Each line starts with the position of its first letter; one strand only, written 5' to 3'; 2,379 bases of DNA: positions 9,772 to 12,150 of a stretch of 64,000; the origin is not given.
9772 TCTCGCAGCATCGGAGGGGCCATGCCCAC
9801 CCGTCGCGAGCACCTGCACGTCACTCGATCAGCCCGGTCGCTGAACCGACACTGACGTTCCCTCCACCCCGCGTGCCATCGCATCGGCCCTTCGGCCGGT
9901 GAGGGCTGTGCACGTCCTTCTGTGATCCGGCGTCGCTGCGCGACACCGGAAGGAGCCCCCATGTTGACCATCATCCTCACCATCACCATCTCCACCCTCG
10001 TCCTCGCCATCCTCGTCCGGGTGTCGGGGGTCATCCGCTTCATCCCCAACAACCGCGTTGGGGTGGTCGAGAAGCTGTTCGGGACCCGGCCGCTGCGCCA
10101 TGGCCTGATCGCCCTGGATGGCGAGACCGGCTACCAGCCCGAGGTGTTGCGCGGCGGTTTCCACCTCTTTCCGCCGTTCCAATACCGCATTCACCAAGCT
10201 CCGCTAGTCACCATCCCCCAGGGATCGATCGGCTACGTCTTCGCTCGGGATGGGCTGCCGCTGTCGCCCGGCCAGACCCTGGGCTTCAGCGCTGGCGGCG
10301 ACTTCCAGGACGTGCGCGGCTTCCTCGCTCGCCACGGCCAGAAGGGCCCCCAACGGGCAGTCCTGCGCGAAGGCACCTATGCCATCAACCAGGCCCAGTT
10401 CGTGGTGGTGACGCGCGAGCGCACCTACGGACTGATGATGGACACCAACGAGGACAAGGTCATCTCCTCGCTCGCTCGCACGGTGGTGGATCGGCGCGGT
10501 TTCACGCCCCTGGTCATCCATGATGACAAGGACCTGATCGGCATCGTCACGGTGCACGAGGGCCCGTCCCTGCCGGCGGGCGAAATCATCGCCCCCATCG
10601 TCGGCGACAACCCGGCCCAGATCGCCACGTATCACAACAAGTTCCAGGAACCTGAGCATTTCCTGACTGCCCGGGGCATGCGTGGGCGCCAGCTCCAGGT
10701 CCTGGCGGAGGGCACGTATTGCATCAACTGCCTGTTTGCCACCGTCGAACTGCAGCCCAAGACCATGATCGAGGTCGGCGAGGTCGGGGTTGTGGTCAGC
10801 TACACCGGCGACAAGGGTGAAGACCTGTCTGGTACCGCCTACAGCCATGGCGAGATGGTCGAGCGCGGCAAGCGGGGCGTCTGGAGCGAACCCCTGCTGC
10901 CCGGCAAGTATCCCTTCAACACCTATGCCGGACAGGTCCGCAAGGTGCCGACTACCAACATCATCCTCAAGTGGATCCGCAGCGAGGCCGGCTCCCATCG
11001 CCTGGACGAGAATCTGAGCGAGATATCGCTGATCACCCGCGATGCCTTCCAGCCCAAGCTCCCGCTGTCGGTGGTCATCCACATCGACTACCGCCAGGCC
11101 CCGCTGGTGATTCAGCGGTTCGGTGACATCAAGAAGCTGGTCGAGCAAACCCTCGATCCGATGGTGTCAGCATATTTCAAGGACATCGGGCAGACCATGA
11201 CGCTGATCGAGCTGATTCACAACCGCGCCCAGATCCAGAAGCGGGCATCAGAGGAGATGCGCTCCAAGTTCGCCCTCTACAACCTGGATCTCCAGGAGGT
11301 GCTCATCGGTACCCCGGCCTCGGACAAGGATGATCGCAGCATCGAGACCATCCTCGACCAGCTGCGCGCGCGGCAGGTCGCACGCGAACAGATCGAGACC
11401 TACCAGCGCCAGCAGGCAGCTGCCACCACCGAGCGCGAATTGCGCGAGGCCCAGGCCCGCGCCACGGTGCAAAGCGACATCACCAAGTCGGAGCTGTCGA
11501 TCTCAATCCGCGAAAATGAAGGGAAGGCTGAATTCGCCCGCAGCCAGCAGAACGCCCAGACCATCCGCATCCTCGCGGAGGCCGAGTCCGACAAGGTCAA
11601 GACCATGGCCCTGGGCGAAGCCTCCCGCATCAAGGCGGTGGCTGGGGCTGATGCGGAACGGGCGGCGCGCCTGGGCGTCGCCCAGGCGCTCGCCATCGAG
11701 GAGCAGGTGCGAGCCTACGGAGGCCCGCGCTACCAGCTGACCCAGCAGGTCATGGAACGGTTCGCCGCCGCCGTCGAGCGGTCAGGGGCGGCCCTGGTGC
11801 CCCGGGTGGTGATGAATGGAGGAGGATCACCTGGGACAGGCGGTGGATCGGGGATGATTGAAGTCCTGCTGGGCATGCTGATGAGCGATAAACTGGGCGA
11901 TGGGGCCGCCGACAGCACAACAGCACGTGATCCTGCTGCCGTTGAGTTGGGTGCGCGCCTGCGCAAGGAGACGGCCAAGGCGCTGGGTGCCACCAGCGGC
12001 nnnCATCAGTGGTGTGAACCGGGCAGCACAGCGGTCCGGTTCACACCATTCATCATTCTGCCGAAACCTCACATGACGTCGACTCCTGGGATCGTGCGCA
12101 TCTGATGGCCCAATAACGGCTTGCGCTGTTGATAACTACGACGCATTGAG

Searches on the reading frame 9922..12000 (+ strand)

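Call 72: search_protein_families(library=padloc, proteins=[window:9922-12000:+], max_evalue=0.001)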
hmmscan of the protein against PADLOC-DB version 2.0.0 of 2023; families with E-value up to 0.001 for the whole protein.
window:9922-12000:+ (693 aa): 0 families

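Call 74: search_protein_families(library=pfam, proteins=[window:9922-12000:+], max_evalue=0.001)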
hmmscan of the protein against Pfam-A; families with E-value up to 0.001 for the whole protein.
window:9922-12000:+ (693 aa): 1 family
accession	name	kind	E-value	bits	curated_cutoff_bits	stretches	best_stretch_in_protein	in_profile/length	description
PF01145.31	Band_7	-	9.4e-18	65.3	23.6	1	282-497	2-166/176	SPFH domain / Band 7 family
